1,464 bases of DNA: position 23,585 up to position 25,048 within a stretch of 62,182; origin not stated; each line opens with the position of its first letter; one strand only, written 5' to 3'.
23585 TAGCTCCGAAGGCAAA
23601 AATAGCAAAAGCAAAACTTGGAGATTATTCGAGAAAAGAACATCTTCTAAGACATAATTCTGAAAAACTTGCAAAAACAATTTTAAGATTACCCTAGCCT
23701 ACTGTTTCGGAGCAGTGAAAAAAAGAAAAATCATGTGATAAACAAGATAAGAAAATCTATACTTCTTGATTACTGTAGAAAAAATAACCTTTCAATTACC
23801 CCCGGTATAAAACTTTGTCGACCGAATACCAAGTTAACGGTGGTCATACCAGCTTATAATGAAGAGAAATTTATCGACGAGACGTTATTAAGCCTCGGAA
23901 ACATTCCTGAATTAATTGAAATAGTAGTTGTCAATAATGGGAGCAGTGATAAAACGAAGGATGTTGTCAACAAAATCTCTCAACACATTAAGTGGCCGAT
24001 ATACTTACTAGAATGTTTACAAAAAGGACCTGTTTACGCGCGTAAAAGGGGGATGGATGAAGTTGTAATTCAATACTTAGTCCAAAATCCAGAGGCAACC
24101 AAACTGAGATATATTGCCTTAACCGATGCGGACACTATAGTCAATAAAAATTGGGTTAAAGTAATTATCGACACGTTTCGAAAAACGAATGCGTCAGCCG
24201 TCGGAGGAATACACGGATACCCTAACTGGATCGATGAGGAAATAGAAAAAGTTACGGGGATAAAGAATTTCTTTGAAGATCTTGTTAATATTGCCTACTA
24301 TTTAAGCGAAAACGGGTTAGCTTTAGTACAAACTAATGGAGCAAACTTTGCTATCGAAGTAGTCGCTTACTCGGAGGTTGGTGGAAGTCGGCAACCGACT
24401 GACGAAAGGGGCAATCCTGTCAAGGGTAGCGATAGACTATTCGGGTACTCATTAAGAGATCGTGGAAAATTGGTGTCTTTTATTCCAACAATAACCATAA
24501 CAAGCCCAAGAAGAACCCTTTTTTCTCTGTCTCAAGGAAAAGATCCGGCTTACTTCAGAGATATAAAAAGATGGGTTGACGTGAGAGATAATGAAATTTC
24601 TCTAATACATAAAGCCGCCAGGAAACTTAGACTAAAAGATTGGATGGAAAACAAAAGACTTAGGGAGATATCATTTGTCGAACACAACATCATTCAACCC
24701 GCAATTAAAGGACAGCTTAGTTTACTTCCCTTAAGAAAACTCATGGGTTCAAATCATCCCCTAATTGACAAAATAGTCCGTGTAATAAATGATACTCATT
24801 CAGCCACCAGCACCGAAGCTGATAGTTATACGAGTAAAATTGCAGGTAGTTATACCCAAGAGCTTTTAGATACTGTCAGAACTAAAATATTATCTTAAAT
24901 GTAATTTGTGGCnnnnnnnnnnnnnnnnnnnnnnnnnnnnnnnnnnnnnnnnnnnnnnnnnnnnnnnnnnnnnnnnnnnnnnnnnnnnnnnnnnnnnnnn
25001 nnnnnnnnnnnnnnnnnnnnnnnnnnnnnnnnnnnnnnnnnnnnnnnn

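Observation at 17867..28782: Inverted 10-kb citrate-to-acetyl-CoA-to-amino-sugar island splitting the dcw cluster (top candidate for an undescribed system)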

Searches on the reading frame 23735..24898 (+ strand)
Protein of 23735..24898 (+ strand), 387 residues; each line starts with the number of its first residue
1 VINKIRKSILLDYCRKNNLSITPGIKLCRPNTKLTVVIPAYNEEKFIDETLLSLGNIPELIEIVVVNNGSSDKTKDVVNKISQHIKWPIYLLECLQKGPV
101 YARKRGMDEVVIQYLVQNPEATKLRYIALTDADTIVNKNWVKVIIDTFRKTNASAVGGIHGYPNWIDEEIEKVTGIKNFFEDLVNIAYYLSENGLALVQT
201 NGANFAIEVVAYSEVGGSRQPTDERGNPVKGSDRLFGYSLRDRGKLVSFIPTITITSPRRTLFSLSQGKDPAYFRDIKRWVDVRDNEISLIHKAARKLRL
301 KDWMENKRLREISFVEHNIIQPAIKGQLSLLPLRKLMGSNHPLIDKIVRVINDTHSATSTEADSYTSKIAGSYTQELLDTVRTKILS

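Call 3: search_protein_families(library=pfam, proteins=[window:23735-24898:+])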
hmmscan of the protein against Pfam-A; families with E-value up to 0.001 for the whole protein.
window:23735-24898:+ (387 aa): 3 families
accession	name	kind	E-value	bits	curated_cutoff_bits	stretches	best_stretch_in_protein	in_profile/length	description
PF00535.33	Glycos_transf_2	-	2.2e-21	77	23.3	1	35-175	1-130/168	Glycosyl transferase family 2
PF13641.12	Glyco_tranf_2_3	-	3.8e-08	34.1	27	1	34-261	3-215/230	Glycosyltransferase like family 2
PF10111.15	Glyco_tranf_2_2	-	1.1e-05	25.5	27.3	1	35-110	1-80/276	Glycosyltransferase like family 2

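Call 6: search_protein_families(library=ncbifam, proteins=[window:23735-24898:+])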
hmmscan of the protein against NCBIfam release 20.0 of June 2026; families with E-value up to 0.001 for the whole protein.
window:23735-24898:+ (387 aa): 15 families
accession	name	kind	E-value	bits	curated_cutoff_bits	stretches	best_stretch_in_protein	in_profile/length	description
NF038302.1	EPS_HpsE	equivalog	3.8e-12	45.8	300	1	33-158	2-122/307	hormogonium polysaccharide biosynthesis glycosyltransferase HpsE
TIGR03937.1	PgaC_IcaA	equivalog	2.1e-10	40.1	422.3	1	32-163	45-163/407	poly-beta-1,6-N-acetyl-D-glucosamine synthase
TIGR04283.1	glyco_like_mftF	equivalog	5.5e-09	35.9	182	1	34-83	1-51/221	TIGR04283 family arsenosugar biosynthesis glycosyltransferase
NF007482.0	PRK10073.1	equivalog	1.1e-08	34.5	423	1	31-115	5-89/334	glycosyltransferase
TIGR03965.1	mycofact_glyco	equivalog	3.5e-07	29.4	280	1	32-158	74-189/467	mycofactocin biosynthesis glycosyltransferase MftF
TIGR03469.1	HpnB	hypoth_equivalog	5.4e-07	29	379.25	1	33-153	45-165/386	hopene-associated glycosyltransferase HpnB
NF041875.1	EPS_EpsD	equivalog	4.1e-06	26.4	370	1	34-110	1-78/325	exopolysaccharide biosynthesis glycosyltransferase EpsD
NF058614.1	PPMAGASynPpgS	equivalog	5e-06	26.1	370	1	36-112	4-81/226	polyprenyl-phospho-N-acetylgalactosaminyl synthase PpgS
NF041394.1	GtaseAglG_Halo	equivalog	7.1e-06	25.5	440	1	35-225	4-181/304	glucosyl-dolichyl phosphate glucuronosyltransferase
NF047683.1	TeichurnBiosyTuaG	equivalog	1.8e-05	24.5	400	1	32-111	6-86/252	teichuronic acid biosynthesis protein TuaG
NF045692.1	OglycostaseCruG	equivalog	0.00013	21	600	1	32-84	41-94/386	2'-O-glycosyltransferase CruG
NF010496.0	PRK13915.1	equivalog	0.00017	20.8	262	1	30-79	29-82/307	glucosyl-3-phosphoglycerate synthase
NF050050.1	ProtGlycPglI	equivalog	0.00034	20.1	500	0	32-124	2-96/306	GalNAc(5)-diNAcBac-PP-undecaprenol beta-1,3-glucosyltransferase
NF047588.1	GlcsyltransPgfSStrep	equivalog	0.0004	19.7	500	1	33-84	2-58/308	glycosyltransferase PgfS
TIGR03111.1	glyc2_xrt_Gpos1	hypoth_equivalog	0.00062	18.7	363.95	0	32-151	49-159/439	TIGR03111 family XrtG-associated glycosyltransferase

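Call 25: find_homologous_proteins(query=window:23735-24898:+, max_evalue=0.00001)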
Query window:23735-24898:+ (387 aa): 154 proteins with E <= 0.00001 among 3641 candidates; the best 120 are listed.
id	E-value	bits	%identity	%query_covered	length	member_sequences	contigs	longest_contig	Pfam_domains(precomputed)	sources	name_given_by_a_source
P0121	5.4e-255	863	100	100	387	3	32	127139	PF10111.15,PF13641.13,PF00535.33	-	-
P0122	1.2e-142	494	56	98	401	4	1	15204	PF13641.13,PF00535.33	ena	-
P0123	1.3e-123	431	50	98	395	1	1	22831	PF13641.13,PF00535.33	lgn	-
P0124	2.5e-102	361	44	99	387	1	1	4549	PF13641.13,PF00535.33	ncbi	-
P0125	3.3e-93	331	45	99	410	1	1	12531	PF13641.13,PF00535.33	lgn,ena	-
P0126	2.0e-89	318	46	88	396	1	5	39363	PF13641.13,PF00535.33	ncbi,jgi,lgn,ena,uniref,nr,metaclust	ncbi:MAG: bi-functional transferase/deacetylase [Candidatus Gottesmanbacteria bacterium GW2011_GWA2_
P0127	2.3e-87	312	42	97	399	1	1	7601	PF13641.13,PF00535.33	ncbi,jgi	-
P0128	2.8e-86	308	42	99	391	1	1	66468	PF13641.13,PF00535.33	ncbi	-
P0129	7.1e-85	304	41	97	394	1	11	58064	PF13641.13,PF00535.33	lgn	-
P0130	2.0e-56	210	35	92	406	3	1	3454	PF13641.13,PF00535.33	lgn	-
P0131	4.1e-39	153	32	86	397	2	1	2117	PF13641.13,PF00535.33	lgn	-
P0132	2.5e-36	144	30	84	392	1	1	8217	PF13641.13,PF00535.33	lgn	-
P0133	1.7e-32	131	29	90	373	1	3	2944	PF10111.15,PF13641.13,PF00535.33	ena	-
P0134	1.2e-29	122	31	80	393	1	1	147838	PF13641.13,PF00535.33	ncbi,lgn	-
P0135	3.1e-17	81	37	51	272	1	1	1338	PF13641.13,PF00535.33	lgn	-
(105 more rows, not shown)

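Call 26: find_encoding_contigs(protein=P0122, flank=10000, max_places=1)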
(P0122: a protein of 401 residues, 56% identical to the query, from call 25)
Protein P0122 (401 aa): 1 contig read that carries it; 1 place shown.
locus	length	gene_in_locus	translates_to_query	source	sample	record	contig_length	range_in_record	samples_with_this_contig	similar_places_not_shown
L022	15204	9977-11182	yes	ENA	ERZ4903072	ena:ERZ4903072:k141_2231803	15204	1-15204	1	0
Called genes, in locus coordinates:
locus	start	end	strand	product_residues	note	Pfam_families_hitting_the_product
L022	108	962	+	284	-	PF00133:tRNA-synt_1, PF09334:tRNA-synt_1g, PF08264:Anticodon_1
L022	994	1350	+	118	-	-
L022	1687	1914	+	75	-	-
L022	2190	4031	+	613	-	PF13522:GATase_6, PF13537:GATase_7, PF01380:SIS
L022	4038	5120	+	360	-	PF08442:ATP-grasp_2, PF16114:Citrate_bind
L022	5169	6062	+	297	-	PF02629:CoA_binding, PF00549:Ligase_CoA, PF13607:Succ_CoA_lig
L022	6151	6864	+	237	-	PF00285:Citrate_synt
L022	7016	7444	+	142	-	PF00583:Acetyltransf_1, PF13673:Acetyltransf_10, PF13508:Acetyltransf_7, PF08445:FR47 (weak)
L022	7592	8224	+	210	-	PF00702:Hydrolase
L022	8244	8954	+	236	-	PF04794:YdjC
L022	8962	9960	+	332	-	PF01933:CofD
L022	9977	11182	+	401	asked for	PF13641:Glyco_tranf_2_3 (weak), PF00535:Glycos_transf_2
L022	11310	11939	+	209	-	PF01522:Polysacc_deac_1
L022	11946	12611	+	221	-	PF01300:Sua5_yciO_yrdC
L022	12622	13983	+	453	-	PF00464:SHMT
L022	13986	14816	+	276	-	PF00763:THF_DHG_CYH, PF02882:THF_DHG_CYH_C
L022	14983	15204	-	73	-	?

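Call 27: find_encoding_contigs(protein=P0123, flank=10000, max_places=1)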
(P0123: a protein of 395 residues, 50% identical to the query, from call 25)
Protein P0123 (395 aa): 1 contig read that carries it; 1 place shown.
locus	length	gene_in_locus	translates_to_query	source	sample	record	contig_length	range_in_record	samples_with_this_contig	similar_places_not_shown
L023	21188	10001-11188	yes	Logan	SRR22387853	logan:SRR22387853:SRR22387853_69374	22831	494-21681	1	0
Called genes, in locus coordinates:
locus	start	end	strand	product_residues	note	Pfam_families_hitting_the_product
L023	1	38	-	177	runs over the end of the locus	?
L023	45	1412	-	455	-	PF21799:MurD-like_N, PF08245:Mur_ligase_M, PF02875:Mur_ligase_C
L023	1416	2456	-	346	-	PF01565:FAD_binding_4, PF02873:MurB_C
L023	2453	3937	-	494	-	PF01225:Mur_ligase, PF08245:Mur_ligase_M, PF02875:Mur_ligase_C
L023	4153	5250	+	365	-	PF13672:PP2C_2 (weak)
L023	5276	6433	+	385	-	PF08442:ATP-grasp_2 (faint), PF24948:Citrate_synth_N, PF16114:Citrate_bind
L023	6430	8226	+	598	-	PF00549:Ligase_CoA, PF13607:Succ_CoA_lig (weak), PF00285:Citrate_synt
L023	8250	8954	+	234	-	PF04794:YdjC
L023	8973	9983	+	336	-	PF01933:CofD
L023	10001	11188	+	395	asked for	PF13641:Glyco_tranf_2_3, PF00535:Glycos_transf_2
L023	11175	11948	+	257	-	PF01522:Polysacc_deac_1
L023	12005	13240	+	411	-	PF00483:NTP_transferase, PF25084:LbH_EIF2B (weak), PF00132:Hexapep (weak), PF25087:GMPPB_C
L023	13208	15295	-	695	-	PF01225:Mur_ligase (faint), PF08245:Mur_ligase_M, PF00702:Hydrolase (faint), PF02875:Mur_ligase_C, PF08282:Hydrolase_3, PF05116:S6PP (weak)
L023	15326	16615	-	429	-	PF00275:EPSP_synthase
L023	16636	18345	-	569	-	PF03717:PBP_dimer, PF00905:Transpeptidase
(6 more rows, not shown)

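Call 28: find_encoding_contigs(protein=P0128, flank=10000, max_places=1)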
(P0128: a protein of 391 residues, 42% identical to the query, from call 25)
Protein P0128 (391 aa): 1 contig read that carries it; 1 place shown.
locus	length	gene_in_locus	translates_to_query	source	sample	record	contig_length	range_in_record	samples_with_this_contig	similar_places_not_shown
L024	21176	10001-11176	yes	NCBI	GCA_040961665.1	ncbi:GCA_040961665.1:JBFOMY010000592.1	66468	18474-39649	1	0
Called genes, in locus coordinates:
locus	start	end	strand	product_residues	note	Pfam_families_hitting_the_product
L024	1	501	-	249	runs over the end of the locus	PF02129:Peptidase_S15, PF00561:Abhydrolase_1, PF12146:Hydrolase_4, PF12697:Abhydrolase_6, PF00326:Peptidase_S9, PF08840:BAAT_C (faint)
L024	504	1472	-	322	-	PF10343:Q_salvage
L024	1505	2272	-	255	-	PF01435:Peptidase_M48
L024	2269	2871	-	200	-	PF00730:HhH-GPD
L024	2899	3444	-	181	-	-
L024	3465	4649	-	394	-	PF04851:ResIII, PF00270:DEAD, PF00271:Helicase_C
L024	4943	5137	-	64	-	-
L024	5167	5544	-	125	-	PF13473:Cupredoxin_1, PF00127:Copper-bind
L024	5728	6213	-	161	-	PF20603:Bact_hydrolase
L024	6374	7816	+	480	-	PF03951:Gln-synt_N, PF00120:Gln-synt_C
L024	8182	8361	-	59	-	-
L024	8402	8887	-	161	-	PF04191:PEMT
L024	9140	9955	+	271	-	PF04794:YdjC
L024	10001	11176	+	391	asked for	PF13641:Glyco_tranf_2_3, PF00535:Glycos_transf_2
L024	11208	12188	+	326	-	-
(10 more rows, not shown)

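Call 30: find_encoding_contigs(protein=P0126, flank=10000, max_places=1)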
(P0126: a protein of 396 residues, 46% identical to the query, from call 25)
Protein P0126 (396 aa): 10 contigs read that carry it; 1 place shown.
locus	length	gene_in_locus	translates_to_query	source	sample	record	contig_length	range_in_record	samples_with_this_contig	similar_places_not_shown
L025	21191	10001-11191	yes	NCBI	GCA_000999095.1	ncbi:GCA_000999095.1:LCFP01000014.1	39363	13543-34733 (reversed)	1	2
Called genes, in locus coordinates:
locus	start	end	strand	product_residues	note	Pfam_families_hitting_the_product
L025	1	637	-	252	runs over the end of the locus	PF05257:CHAP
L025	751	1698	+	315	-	-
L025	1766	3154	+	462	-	PF11329:DUF3131 (weak), PF10091:Glycoamylase (weak)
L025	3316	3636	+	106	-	PF21956:DUF6922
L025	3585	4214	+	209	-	PF08843:AbiEii (weak)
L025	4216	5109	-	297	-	PF00687:Ribosomal_L1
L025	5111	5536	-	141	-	PF03946:Ribosomal_L11_N, PF00298:Ribosomal_L11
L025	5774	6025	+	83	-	-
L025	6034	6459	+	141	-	-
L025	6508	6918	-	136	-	-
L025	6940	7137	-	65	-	-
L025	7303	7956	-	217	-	PF02357:NusG, PF00467:KOW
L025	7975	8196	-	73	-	PF00584:SecE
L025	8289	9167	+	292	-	PF00483:NTP_transferase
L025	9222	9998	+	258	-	PF04794:YdjC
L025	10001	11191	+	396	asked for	PF13641:Glyco_tranf_2_3, PF00535:Glycos_transf_2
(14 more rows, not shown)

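Call 31: find_encoding_contigs(protein=P0129, flank=10000, max_places=1)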
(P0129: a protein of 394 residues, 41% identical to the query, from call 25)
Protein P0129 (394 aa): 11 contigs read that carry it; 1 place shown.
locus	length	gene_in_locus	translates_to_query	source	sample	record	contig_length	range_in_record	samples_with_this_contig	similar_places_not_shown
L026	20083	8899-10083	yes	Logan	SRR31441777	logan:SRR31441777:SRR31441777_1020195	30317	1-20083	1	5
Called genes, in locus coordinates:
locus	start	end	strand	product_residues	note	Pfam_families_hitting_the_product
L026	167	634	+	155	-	-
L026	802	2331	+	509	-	PF03023:MurJ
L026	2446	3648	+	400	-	PF13529:Peptidase_C39_2, PF00515:TPR_1 (faint), PF07719:TPR_2 (faint), PF13181:TPR_8 (faint)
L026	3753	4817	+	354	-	PF01738:DLH (faint), PF02129:Peptidase_S15 (weak), PF20434:BD-FAE (faint), PF00561:Abhydrolase_1, PF12146:Hydrolase_4, PF12697:Abhydrolase_6, PF00326:Peptidase_S9, PF08840:BAAT_C (weak)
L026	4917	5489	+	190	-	PF02525:Flavodoxin_2, PF03358:FMN_red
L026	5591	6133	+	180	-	-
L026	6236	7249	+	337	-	PF01594:AI-2E_transport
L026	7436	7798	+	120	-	-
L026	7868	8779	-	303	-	PF01636:APH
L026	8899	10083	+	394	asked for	PF13641:Glyco_tranf_2_3, PF00535:Glycos_transf_2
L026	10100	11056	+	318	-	-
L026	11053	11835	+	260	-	PF04794:YdjC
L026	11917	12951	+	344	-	PF13628:DUF4142 (faint), PF03713:DUF305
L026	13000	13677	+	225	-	PF00072:Response_reg, PF00486:Trans_reg_C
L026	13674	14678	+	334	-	PF00672:HAMP (weak), PF00512:HisKA, PF02518:HATPase_c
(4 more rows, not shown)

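Call 45: search_solved_structures(query=L022:7016-7441:+, max_evalue=0.01)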
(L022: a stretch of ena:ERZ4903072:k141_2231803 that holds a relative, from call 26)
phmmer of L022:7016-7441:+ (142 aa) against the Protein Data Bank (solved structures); distinct sequences matched with E-value up to 0.01: 65 (the best 60 are shown).
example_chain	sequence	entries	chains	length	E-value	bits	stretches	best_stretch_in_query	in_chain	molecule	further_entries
1z4e_A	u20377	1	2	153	5e-08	35.9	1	33-133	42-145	transcriptional regulator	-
3cxp_A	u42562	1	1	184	8.2e-08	35.2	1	31-137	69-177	Glucosamine 6-phosphate N-acetyltransferase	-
2huz_A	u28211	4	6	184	1.1e-07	34.8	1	31-137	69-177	Glucosamine 6-phosphate N-acetyltransferase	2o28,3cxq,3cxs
3t90_A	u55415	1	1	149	1e-06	31.7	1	44-134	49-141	Glucose-6-phosphate acetyltransferase 1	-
3fb3_A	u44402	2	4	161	1.1e-06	31.6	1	56-135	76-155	N-acetyltransferase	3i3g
4ag7_A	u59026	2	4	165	1.2e-06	31.4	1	40-131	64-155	GLUCOSAMINE-6-PHOSPHATE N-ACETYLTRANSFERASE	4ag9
2ge3_A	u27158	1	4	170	1.8e-06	30.9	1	40-131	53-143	probable acetyltransferase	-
3lod_A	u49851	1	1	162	3.1e-06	30.1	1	36-132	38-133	Putative acyl-CoA N-acyltransferase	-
5ib0_A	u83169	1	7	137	6.8e-06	29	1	35-128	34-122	Uncharacterized protein PA4534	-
4ubr_A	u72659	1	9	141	7.1e-06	29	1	35-128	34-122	Putative acetyltransferase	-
5isv_A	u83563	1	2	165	1.1e-05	28.4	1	76-132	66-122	Ribosomal-protein-alanine acetyltransferase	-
3pp9_A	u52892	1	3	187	1.5e-05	27.9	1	38-130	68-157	Putative streptothricin acetyltransferase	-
1y9k_A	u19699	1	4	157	1.6e-05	27.9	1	48-131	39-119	IAA acetyltransferase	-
6yug_A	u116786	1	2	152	1.8e-05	27.7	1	50-137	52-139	Diamine acetyltransferase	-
7dai_A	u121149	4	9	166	2.4e-05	27.3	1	56-133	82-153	Serotonin N-acetyltransferase 1, chloroplastic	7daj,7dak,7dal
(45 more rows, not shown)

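Call 68: predict_structure(alignment_id=A2)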
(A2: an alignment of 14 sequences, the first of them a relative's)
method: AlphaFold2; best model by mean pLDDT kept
length: 387 residues; sequences in the alignment: 14
mean_pLDDT: 91.1   pTM: 0.90
mean pLDDT of the five models: 91.1, 90.6, 90.3, 89.8, 89.5
residues with pLDDT >= 90: 285; 70-90: 82; 50-70: 20; < 50: 0
segments of 3 or more residues with pLDDT < 50: none
pLDDT, mean of each block of 10 residues (from residue 1): 88 96 93 96 93 97 95 95 95 87 95 95 94 95 97 96 94 92 96 95 92 92 77 79 94 92 87 69 78 89 92 95 92 95 94 72 88 97 93
secondary structure, 60 per line:
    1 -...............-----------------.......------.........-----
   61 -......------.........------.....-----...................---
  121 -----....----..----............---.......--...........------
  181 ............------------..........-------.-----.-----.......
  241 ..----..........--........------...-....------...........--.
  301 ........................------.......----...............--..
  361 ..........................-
elements in order: H2-16 E34-40 H47-55 E62-67 H74-82 E89-93 H99-117 E126-129 H140-151 E155-161 H164-174 H181-192 E205-208 H209-214 H234-242 E247-256 H259-266 H277-280 H287-297 H300-324 H331-337 H342-356 H359-386

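Call 71: fold_search(model_id=the predicted structure, library=pdb)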
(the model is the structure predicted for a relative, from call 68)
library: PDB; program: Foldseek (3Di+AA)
matches with E <= 10: 1420; with E <= 0.001: 286
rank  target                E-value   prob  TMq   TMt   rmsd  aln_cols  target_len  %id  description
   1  9yq5_A                2.6e-11  1.00  0.47  0.38  15.7       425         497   14  Chlorella virus hyaluronan synthase bound to an inserted UDP-GlcA (released 2025-12-10)
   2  9yq4_A                4.9e-11  1.00  0.43  0.35  17.2       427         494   14  Chlorella virus hyaluronan synthase bound to a proofreading UDP-GlcA (released 2025-12-10)
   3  9yq2_A                1.7e-10  1.00  0.43  0.35  16.3       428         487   14  Chlorella virus hyaluronan synthase bound to DDM (released 2025-12-10)
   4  8smp_A                1.9e-10  1.00  0.48  0.36  17.0       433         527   12  Xenopus laevis hyaluronan synthase 1, UDP-bound, gating loop inserted state (released 2024-05-01)
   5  5tzi                  2.5e-10  1.00  0.38  0.43  13.1       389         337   15  Crystal structure of S. aureus TarS 1-349 (released 2017-01-04)
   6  8sne_A                2.5e-10  1.00  0.45  0.37  16.7       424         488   13  Chlorella virus Hyaluronan Synthase bound to GlcA extended GlcNAc primer and UDP (released 2024-05-01)
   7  7sp6_A                2.5e-10  1.00  0.41  0.33  17.3       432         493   13  Chlorella virus hyaluronan synthase (released 2022-04-06)
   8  6yv7_B                3.0e-10  1.00  0.44  0.49  18.5       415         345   16  Mannosyltransferase PcManGT from Pyrobaculum calidifontis (released 2020-07-22)
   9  7sp8_A                4.6e-10  1.00  0.43  0.34  16.7       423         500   13  Chlorella virus Hyaluronan Synthase bound to UDP-GlcNAc (released 2022-04-06)
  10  7sp9_A                5.8e-10  1.00  0.42  0.34  17.1       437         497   13  Chlorella virus Hyaluronan Synthase in the GlcNAc-primed channel-closed state (released 2022-04-06)
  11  7sp7_A                6.1e-10  1.00  0.45  0.36  16.9       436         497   13  Chlorella virus hyaluronan synthase inhibited by UDP (released 2022-04-06)
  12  8smm_A                8.9e-10  1.00  0.46  0.36  17.2       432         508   12  Xenopus laevis hyaluronan synthase 1 (released 2024-05-01)
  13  9omm_B                1.0e-09  1.00  0.40  0.56  12.6       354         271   14  WrtF fucosyltransferase - tetrasaccharide product (released 2025-10-29)
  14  9omk_B                1.2e-09  1.00  0.39  0.58  12.4       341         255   14  WrtF fucosyltransferase - trisaccharide acceptor (released 2025-10-29)
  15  9omi_A                1.2e-09  1.00  0.40  0.56  12.7       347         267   14  WrtF fucosyltransferase - GDP (released 2025-10-29)
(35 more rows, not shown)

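Call 73: search_solved_structures(query=L022:4038-5117:+, max_evalue=0.00001)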
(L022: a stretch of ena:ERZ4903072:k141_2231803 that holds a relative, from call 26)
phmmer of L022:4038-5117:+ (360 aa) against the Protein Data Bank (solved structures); distinct sequences matched with E-value up to 0.00001: 30.
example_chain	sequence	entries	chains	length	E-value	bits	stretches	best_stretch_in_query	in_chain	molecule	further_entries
6hxq_B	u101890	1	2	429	1.1e-40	143.5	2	212-347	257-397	Citryl-CoA synthetase large subunit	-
3ufx_B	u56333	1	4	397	2.9e-38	135.5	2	1-206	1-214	Succinyl-CoA synthetase beta subunit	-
6hxj_A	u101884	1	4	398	5.5e-33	118.1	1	200-347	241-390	ATP-citrate lyase beta-subunit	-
1jkj_B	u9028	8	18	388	5.8e-26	95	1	1-202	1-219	succinyl-CoA synthetase beta subunit | SUCCINYL-COA SYNTHETASE, BETA SUBUNIT | Succinyl-CoA synthetase beta chain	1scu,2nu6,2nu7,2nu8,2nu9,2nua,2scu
1cqi_B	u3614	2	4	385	6.3e-26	94.9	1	1-202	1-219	PROTEIN (SUCCINYL-COA SYNTHETASE BETA CHAIN) | SUCCINYL-COA SYNTHETASE BETA CHAIN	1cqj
1jll_B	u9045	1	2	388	3.3e-25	92.5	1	1-202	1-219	succinyl-CoA synthetase beta subunit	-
6mel_B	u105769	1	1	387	2.7e-24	89.6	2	1-206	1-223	Succinate--CoA ligase [ADP-forming] subunit beta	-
2fp4_B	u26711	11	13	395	1.6e-23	87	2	1-204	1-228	Succinyl-CoA ligase [GDP-forming] beta-chain, mitochondrial | Succinyl-CoA ligase [GDP-forming] subunit beta, mitochondrial | Succinate--CoA ligase [GDP-forming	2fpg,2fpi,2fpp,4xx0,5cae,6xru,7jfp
6wcv_B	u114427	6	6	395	2.4e-23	86.4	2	1-204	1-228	Succinate--CoA ligase [GDP-forming] subunit beta, mitochondrial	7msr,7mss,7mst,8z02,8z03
1euc_B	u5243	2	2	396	2.9e-23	86.1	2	2-204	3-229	SUCCINYL-COA SYNTHETASE, BETA CHAIN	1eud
6mgg_B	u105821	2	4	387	1.1e-21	81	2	1-203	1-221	Succinate--CoA ligase [ADP-forming] subunit beta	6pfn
6g4q_B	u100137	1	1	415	1.5e-18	70.7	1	2-204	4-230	Succinate--CoA ligase [ADP-forming] subunit beta, mitochondrial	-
9swj_D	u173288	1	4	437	1.8e-18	70.4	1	2-204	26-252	Succinate--CoA ligase [ADP-forming] subunit beta, mitochondrial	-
6hxi_A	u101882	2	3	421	1.4e-17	67.5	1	213-347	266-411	Citrate lyase, subunit 1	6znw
3mwd_A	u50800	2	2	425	1.5e-17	67.4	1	212-346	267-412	ATP-citrate synthase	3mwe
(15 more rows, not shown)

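Call 74: search_solved_structures(query=L022:6151-6861:+, max_evalue=0.00001)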
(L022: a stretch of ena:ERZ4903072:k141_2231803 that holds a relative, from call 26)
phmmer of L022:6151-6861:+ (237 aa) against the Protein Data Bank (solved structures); distinct sequences matched with E-value up to 0.00001: 59.
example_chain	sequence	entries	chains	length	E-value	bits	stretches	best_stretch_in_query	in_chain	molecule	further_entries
6hxp_A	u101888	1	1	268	2.3e-53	184.7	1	4-237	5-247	Citryl-CoA lyase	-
1aj8_A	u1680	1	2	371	2e-25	93.3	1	38-218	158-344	CITRATE SYNTHASE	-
2c6x_A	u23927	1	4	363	1.8e-23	86.9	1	33-228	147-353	CITRATE SYNTHASE 1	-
6s6f_A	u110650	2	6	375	3.5e-23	86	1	37-229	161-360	Citrate synthase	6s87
6abx_A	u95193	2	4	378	1.1e-22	84.4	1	34-219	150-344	Citrate synthase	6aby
1iom_A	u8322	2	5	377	2e-22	83.5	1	39-219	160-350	CITRATE SYNTHASE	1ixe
3tqg_A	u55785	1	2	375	6e-22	82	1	50-234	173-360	2-methylcitrate synthase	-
3o8j_A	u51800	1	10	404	5.7e-21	78.8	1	39-226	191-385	2-methylcitrate synthase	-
2p2w_A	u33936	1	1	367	4.4e-20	75.9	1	48-233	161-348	Citrate synthase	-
6hxj_B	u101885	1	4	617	4.7e-20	75.8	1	6-219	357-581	ATP-citrate lyase alpha-subunit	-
1vgp_A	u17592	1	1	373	5.9e-20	75.4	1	37-220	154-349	373aa long hypothetical citrate synthase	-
8bei_A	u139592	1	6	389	6.1e-20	75.4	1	50-223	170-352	Citrate synthase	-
8an1_A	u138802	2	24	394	6.4e-20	75.3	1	50-223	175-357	Citrate synthase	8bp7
8rjk_0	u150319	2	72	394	6.5e-20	75.3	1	50-223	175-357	Citrate synthase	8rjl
3hwk_A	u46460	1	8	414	2e-19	73.7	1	42-219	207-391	Methylcitrate synthase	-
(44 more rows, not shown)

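Call 75: search_protein_families(library=ncbifam, proteins=[L022:7016-7441:+, L022:7592-8221:+], max_evalue=0.00001)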
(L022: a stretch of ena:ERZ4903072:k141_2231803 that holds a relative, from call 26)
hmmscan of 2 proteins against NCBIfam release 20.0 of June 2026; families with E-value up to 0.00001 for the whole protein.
L022:7016-7441:+ (142 aa): 10 families
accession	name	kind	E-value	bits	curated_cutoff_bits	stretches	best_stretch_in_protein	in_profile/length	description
TIGR01575.1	rimI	equivalog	3.3e-14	53.2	86.4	1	43-134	29-116/132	ribosomal protein S18-alanine N-acetyltransferase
NF002959.0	PRK03624.1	equivalog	3.4e-11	43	124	1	39-136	42-135/147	GNAT family acetyltransferase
TIGR03448.1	mycothiol_MshD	equivalog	1.7e-09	37.4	163.1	0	43-137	197-292/294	mycothiol synthase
NF007025.1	PRK09491.1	equivalog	6.2e-09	36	173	1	78-133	67-122/145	ribosomal protein S18-alanine N-acetyltransferase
NF040503.1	resist_ArsN1a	equivalog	4.8e-08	32.9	170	1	45-132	46-135/159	arsinothricin resistance N-acetyltransferase ArsN1 family A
NF000497.1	AAC_6p_Iak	exception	5.7e-08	32.9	325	1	17-139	18-145/153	aminoglycoside N-acetyltransferase AAC(6')-Iak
NF033075.0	AAC_6p_Steno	equivalog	7.5e-07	29.4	290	1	14-139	11-141/148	aminoglycoside 6'-N-acetyltransferase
NF000359.1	sat3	exception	9.3e-07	29.1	360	1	46-138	71-160/180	streptothricin N-acetyltransferase Sat3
NF000487.1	stat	exception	6.4e-06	25.8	420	1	48-131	82-162/189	streptothricin N-acetyltransferase STAT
NF040501.1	resist_ArsN2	equivalog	8.9e-06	25.3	125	0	41-133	19-104/133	arsenic resistance N-acetyltransferase ArsN2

L022:7592-8221:+ (210 aa): 1 family
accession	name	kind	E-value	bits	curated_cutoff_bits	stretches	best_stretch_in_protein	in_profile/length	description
TIGR02253.1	CTE7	subfamily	8.9e-08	32.2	169.75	1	41-129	48-139/221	TIGR02253 family HAD-type hydrolase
